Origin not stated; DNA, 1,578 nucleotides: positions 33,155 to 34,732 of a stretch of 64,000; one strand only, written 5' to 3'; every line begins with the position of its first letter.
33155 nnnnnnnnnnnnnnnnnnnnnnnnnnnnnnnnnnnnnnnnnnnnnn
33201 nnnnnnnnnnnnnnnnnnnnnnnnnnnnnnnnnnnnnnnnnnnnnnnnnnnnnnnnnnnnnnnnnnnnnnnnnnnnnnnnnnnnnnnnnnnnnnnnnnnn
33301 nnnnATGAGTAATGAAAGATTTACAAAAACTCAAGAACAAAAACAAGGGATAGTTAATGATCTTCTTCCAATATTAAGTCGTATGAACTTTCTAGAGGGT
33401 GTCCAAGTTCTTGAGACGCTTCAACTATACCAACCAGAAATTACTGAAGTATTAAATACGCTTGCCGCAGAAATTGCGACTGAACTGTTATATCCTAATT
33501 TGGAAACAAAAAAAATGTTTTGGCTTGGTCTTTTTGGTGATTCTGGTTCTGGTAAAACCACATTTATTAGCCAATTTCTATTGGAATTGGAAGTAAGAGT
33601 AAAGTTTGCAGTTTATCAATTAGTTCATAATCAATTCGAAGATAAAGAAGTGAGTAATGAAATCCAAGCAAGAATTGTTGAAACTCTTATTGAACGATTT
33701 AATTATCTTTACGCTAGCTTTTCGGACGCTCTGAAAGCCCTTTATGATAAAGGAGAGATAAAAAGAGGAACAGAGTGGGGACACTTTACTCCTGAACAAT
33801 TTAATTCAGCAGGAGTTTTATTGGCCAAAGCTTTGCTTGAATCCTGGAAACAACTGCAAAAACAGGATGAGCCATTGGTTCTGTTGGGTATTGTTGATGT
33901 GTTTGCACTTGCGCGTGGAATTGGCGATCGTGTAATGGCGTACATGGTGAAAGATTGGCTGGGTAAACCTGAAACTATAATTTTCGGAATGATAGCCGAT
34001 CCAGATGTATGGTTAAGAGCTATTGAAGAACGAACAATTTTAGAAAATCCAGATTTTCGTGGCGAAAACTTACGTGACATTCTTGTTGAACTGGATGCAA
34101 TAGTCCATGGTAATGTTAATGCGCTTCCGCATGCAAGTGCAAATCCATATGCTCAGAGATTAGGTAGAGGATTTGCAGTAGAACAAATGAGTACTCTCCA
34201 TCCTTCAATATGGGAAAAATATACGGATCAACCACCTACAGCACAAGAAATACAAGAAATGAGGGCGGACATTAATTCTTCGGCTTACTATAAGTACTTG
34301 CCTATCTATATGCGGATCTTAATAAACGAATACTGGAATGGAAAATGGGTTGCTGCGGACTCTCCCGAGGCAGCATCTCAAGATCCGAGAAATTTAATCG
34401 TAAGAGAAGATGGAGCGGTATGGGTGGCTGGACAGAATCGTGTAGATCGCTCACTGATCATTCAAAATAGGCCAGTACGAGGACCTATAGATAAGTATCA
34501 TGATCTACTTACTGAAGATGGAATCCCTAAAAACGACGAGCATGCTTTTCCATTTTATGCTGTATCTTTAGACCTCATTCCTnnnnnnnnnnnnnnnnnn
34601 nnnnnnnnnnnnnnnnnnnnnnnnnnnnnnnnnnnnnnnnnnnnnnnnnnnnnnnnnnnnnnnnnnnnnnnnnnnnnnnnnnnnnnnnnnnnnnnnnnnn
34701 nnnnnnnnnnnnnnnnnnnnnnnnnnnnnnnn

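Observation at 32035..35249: Novel P-loop (uridine-kinase/PRK-like) protein translationally coupled to a GAF histidine kinase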

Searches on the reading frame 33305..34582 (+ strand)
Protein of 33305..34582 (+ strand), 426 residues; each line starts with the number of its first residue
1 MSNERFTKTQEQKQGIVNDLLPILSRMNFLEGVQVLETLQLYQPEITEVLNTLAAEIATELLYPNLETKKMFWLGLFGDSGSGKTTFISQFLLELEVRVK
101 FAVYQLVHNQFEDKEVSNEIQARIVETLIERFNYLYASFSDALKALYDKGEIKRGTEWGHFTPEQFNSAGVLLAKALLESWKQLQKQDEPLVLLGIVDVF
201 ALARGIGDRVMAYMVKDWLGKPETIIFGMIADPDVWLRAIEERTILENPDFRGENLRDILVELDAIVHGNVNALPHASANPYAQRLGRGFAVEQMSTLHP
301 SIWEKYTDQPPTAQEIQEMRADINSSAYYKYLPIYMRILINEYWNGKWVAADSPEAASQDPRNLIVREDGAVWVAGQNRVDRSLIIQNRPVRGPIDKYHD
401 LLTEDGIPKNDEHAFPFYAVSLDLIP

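Call 3: search_protein_families(library=pfam, proteins=[window:33305-34582:+], max_evalue=1)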
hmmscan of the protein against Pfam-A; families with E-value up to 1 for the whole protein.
window:33305-34582:+ (426 aa): 19 families
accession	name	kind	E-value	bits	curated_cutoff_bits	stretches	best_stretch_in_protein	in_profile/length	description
PF00931.28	NB-ARC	-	0.0023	17.7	23.5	1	68-128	15-74/248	NB-ARC domain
PF02367.23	TsaE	-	0.0047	17.3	26.6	1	65-109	17-61/128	Threonylcarbamoyl adenosine biosynthesis protein TsaE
PF04665.18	Pox_A32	-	0.0071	16.3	22.8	1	68-101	10-43/242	Poxvirus A32 protein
PF13401.12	AAA_22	-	0.012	16.3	27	1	76-143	10-79/130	AAA domain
PF19975.5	DO-GTPase1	-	0.014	15.1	27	1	76-100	2-25/271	Double-GTPase 1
PF00503.26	G-alpha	-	0.034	13.7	48.8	1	58-141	8-78/333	G-protein alpha subunit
PF25199.1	nSTAND_NTPase5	-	0.047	14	34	1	57-123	28-93/145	Novel STAND NTPase 5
PF05621.17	TniB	-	0.09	12.6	22.4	1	62-133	26-99/189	Bacterial TniB protein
PF00005.33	ABC_tran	-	0.093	13.8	25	1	67-93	7-33/137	ABC transporter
PF01637.24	ATPase_2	-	0.13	12.5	33.2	1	75-129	24-79/225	ATPase domain predominantly from Archaea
PF05729.18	NACHT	-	0.13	12.5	26.7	1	77-106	6-36/167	NACHT domain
PF13191.12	AAA_16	-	0.14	13.1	32.6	1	76-109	29-63/167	AAA ATPase domain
PF25201.1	nSTAND6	-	0.19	12.2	27.7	1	73-133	20-76/148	Novel STAND NTPase 6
PF20285.3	CTD9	-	0.2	12.6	27.9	1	84-134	37-88/113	C-terminal domain 9 of the ABC-three component (ABC-3C) systems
PF13479.12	AAA_24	-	0.21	11.8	27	1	76-95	7-23/195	AAA domain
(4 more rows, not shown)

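Call 4: search_protein_families(library=ncbifam, proteins=[window:33305-34582:+], max_evalue=1)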
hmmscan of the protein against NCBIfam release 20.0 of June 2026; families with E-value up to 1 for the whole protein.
window:33305-34582:+ (426 aa): 7 families
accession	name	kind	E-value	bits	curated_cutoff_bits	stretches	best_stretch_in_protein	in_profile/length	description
TIGR00150.1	T6A_YjeE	equivalog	0.0053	16.6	60.1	1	59-109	13-62/135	tRNA (adenosine(37)-N6)-threonylcarbamoyltransferase complex ATPase subunit type 1 TsaE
TIGR00073.1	hypB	equivalog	0.036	13.5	121.2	1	65-104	24-63/217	hydrogenase nickel incorporation protein HypB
TIGR04521.1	ECF_ATPase_2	equivalog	0.057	12.5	330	1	65-91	25-51/279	energy-coupling factor transporter ATPase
NF005655.0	PRK07429.1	subfamily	0.078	12.1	236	1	68-89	5-26/326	phosphoribulokinase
NF010170.0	PRK13651.1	equivalog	0.093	11.6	432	1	65-122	27-82/308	cobalt transporter ATP-binding subunit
NF007931.0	PRK10646.1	equivalog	0.14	12.1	246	1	75-109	32-68/153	tRNA (adenosine(37)-N6)-threonylcarbamoyltransferase complex ATPase subunit type 1 TsaE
TIGR04075.1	bacter_Pnkp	equivalog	0.19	9.9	750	1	74-120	11-57/851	polynucleotide kinase-phosphatase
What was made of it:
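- On Uridine kinase / phosphoribulokinase family (Pfam PF00485 PRK): NCBIfam PRK07429 scores E=0.078, 12 bits against a cut-off of 236, over residues 68-89 only (call 4).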

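Call 5: search_solved_structures(query=window:33305-34582:+, max_evalue=10, show_alignments=2)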
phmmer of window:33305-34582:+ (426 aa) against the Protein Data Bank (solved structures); distinct sequences matched with E-value up to 10: 5.
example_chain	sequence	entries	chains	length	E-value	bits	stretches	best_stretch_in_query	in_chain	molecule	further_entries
3knq_A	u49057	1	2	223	0.089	14.8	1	322-361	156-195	Attachment protein G3P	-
7nhn_0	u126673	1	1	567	0.75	11.7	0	50-89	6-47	Lmo0919 protein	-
9g8e_A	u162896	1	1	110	1.2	11.1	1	326-348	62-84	Attachment protein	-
3dgs_A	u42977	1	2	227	1.3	11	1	326-361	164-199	Coat protein A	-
2g3p_A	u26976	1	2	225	1.9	10.5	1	326-352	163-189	INFECTIVITY PROTEIN G3P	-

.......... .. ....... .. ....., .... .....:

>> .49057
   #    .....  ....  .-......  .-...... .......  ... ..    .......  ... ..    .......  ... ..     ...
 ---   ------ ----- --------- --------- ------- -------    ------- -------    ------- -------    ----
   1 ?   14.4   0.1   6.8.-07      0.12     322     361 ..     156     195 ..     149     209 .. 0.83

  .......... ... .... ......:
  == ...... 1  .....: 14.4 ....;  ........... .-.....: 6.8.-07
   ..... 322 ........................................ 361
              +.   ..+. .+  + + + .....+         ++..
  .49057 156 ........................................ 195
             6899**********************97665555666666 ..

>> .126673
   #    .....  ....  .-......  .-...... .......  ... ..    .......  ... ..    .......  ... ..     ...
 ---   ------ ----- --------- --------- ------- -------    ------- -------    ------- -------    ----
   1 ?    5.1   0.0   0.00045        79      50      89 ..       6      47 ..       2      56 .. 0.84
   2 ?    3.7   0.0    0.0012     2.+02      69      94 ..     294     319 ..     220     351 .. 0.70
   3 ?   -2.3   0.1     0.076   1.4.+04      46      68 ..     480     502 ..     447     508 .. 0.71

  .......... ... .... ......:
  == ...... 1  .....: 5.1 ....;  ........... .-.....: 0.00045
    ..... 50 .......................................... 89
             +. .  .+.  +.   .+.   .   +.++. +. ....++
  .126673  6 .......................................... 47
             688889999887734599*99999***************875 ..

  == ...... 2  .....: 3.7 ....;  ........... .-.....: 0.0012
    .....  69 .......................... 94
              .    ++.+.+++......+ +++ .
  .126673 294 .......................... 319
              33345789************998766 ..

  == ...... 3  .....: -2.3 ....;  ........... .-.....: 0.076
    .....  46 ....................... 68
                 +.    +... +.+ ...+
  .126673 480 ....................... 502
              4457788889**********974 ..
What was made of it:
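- Tried and rejected: The weak PDB hit to phage g3p (E=0.089, call 5) was treated as chance.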

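Call 6: find_homologous_proteins(query=window:33305-34582:+, max_evalue=0.001)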
Query window:33305-34582:+ (426 aa): 1 proteins with E <= 0.001 among 8000 candidates.
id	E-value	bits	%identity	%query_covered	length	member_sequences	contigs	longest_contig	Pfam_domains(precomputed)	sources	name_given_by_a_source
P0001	9.7e-286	965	100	100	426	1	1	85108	-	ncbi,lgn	-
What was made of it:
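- Tried and rejected: The word-indexed search returned only the protein itself (call 6).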

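Call 14: find_encoding_contigs(protein=P0001, flank=10000)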
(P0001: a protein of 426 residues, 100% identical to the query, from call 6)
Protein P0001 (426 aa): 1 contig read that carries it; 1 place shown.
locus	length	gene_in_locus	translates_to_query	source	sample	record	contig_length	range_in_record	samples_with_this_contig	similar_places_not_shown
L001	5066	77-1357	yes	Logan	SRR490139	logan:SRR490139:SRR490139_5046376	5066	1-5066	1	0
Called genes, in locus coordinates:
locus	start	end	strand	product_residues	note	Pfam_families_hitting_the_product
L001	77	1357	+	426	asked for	-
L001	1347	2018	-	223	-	PF00072:Response_reg, PF00486:Trans_reg_C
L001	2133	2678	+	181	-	-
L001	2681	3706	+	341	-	PF01266:DAO (faint), PF03486:HI0933_like (faint), PF07992:Pyr_redox_2, PF13434:Lys_Orn_oxgnase (faint), PF13738:Pyr_redox_3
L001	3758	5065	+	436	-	?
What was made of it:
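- Checked: Target ORF: 33305..34585 (+), ATG start, 426 aa. Public gene calls give the same 426-aa product (P0001, calls 6 and 14).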

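Call 19: predict_structure(protein=window:33305-34582:+)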
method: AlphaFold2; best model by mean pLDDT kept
length: 426 residues; sequences in the alignment: 1
mean_pLDDT: 39.7   pTM: 0.29
mean pLDDT of the five models: 39.7, 39.5, 39.0, 36.3, 34.3
residues with pLDDT >= 90: 0; 70-90: 0; 50-70: 51; < 50: 375
segments of 3 or more residues with pLDDT < 50: 1-7, 24-34, 37-39, 44-47, 53-117, 119-121, 152-178, 180-426
pLDDT, mean of each block of 10 residues (from residue 1): 41 55 48 48 48 47 35 31 36 46 46 45 50 53 55 43 44 48 44 41 38 37 31 37 34 37 35 33 34 35 36 41 37 35 39 41 35 30 26 34 39 29 24
secondary structure, 60 per line:
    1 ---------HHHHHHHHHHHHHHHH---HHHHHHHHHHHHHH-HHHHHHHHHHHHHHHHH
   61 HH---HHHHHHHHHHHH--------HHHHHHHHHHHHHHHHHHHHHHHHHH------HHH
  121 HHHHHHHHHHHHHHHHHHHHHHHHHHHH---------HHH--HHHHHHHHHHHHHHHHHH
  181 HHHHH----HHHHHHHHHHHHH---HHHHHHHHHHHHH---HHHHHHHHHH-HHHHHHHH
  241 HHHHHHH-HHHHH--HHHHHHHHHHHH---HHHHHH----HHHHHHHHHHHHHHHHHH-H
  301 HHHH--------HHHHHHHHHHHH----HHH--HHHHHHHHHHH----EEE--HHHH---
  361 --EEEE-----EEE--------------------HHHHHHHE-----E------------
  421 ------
elements in order: H10-25 H29-42 H44-62 H66-77 H86-111 H118-148 H163-185 H190-202 H206-218 H222-231 H233-247 H249-253 H256-267 H271-276 H281-298 H300-304 H313-324 H334-344 E349-351 H354-357 E363-366 E372-374 H395-401
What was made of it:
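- Tried and rejected: The single-sequence AF2 model was useless (pLDDT 39.7, call 19).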

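Call 21: search_protein_families(library=padloc, proteins=[window:33305-34582:+], max_evalue=1)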
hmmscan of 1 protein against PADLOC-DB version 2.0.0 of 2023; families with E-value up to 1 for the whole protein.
window:33305-34582:+ (426 aa): 2 families
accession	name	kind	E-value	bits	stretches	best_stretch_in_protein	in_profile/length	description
PDLC04140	mad8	-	0.00066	17.3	1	66-167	22-124/314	mads_8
PDLC04135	mad3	-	0.03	11.8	1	74-99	25-50/374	mads_3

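Call 22: search_protein_families(library=phrogs, proteins=[window:33305-34582:+], max_evalue=1)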
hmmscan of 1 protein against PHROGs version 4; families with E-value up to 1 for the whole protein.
window:33305-34582:+ (426 aa): 3 families
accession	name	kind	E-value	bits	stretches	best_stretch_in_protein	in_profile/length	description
phrog_2630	-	unknown function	0.25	11.6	1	69-109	29-70/326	-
phrog_33606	-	unknown function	0.29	12.3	0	191-230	11-50/55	-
phrog_11143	-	unknown function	0.39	10.6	1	69-122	40-91/357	-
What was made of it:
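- Checked: All weak hits sit on the P-loop (calls 3, 4, 5, 21, 22).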

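Call 23: search_protein_representatives(protein=window:33305-34582:+)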
Query: 426 residues. Proteins with E-value up to 0.001 (for the whole library): 5; up to 1e-10: 2; up to 1e-30: 1. The best 5 are listed.
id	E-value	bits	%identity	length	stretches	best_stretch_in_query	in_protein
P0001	3.1e-286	965.1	100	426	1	1-426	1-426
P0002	1.0e-21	93.7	53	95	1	335-423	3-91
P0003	4.1e-08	48.9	37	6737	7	334-397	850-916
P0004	2.1e-06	43.3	38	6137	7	328-379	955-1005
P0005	1.5e-05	40.5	33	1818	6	327-381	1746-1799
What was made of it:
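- There are no homologues in any other context (call 23).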

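Call 27: find_encoding_contigs(protein=P0002, flank=10000)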
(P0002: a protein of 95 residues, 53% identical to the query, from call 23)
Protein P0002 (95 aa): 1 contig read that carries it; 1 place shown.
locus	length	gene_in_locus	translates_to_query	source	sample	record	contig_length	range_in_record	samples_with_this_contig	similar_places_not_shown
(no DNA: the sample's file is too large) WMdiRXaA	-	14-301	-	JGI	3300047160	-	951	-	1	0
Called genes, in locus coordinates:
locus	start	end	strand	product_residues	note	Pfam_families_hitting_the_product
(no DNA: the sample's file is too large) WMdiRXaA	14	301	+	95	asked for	-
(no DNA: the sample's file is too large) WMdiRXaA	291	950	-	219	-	?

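Call 29: find_related_loci(query=A1, collection=genome_contigs, flank=10000)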
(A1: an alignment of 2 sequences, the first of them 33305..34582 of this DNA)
Query A1 (426 aa) in genome_contigs; peptide patterns used: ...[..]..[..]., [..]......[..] (x = any residue, [..] = any of these).
36 stretches matched a pattern, but none encodes a relative of the query by tblastn (E <= 1e-3).

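Call 30: find_related_loci(query=A1, collection=metagenome_contigs, flank=10000)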
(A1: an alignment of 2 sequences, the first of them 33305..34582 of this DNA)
Query A1 (426 aa) in metagenome_contigs; peptide patterns used: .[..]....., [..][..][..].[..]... (x = any residue, [..] = any of these).
377 stretches matched a pattern, but none encodes a relative of the query by tblastn (E <= 1e-3).
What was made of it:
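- Tried and rejected: Back-translated pattern scans of GTDB genomes and JGI metagenomes with the X alignment found nothing (calls 29, 30).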

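Call 48: search_protein_families(library=pfam, alignment_id=A4, max_evalue=0.1)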
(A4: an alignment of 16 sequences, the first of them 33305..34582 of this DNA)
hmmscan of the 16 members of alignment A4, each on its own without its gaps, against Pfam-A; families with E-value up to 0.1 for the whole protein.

A. member 1, window:33305-34582:+ (426 aa): 9 families
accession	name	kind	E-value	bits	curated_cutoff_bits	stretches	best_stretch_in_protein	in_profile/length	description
PF00931.28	NB-ARC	-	0.0023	17.7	23.5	1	68-128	15-74/248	NB-ARC domain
PF02367.23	TsaE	-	0.0047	17.3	26.6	1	65-109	17-61/128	Threonylcarbamoyl adenosine biosynthesis protein TsaE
PF04665.18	Pox_A32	-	0.0071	16.3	22.8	1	68-101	10-43/242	Poxvirus A32 protein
PF13401.12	AAA_22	-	0.012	16.3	27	1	76-143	10-79/130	AAA domain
PF19975.5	DO-GTPase1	-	0.014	15.1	27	0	76-100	2-25/271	Double-GTPase 1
PF00503.26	G-alpha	-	0.034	13.7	48.8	1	58-141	8-78/333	G-protein alpha subunit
PF25199.1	nSTAND_NTPase5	-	0.047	14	34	1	57-123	28-93/145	Novel STAND NTPase 5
PF05621.17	TniB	-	0.09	12.6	22.4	0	62-133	26-99/189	Bacterial TniB protein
PF00005.33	ABC_tran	-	0.093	13.8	25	0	67-93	7-33/137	ABC transporter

B. families by the number of members that match (of 16 scanned): 25 families
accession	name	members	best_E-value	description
PF13191.12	AAA_16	3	0.0041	AAA ATPase domain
PF13671.12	AAA_33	2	0.0012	AAA domain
PF20720.3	nSTAND3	2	0.0043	Novel STAND NTPase 3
PF13401.12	AAA_22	2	0.012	AAA domain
PF25199.1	nSTAND_NTPase5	2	0.047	Novel STAND NTPase 5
PF00005.33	ABC_tran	2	0.093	ABC transporter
PF13555.12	AAA_29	1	0.00078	P-loop containing region of AAA domain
PF03193.22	RsgA_GTPase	1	0.0011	RsgA GTPase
PF00931.28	NB-ARC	1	0.0023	NB-ARC domain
PF02367.23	TsaE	1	0.0047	Threonylcarbamoyl adenosine biosynthesis protein TsaE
PF04665.18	Pox_A32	1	0.0071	Poxvirus A32 protein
PF08433.16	KTI12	1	0.012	Chromatin associated protein KTI12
PF19975.5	DO-GTPase1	1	0.014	Double-GTPase 1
PF06414.18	Zeta_toxin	1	0.016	Zeta toxin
PF13238.12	AAA_18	1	0.024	AAA domain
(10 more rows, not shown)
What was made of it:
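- Weak sub-threshold hits to NB-ARC, nSTAND families, PADLOC mad8 (E=6.6e-4) and Zeta_toxin (calls 3, 21, 48).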
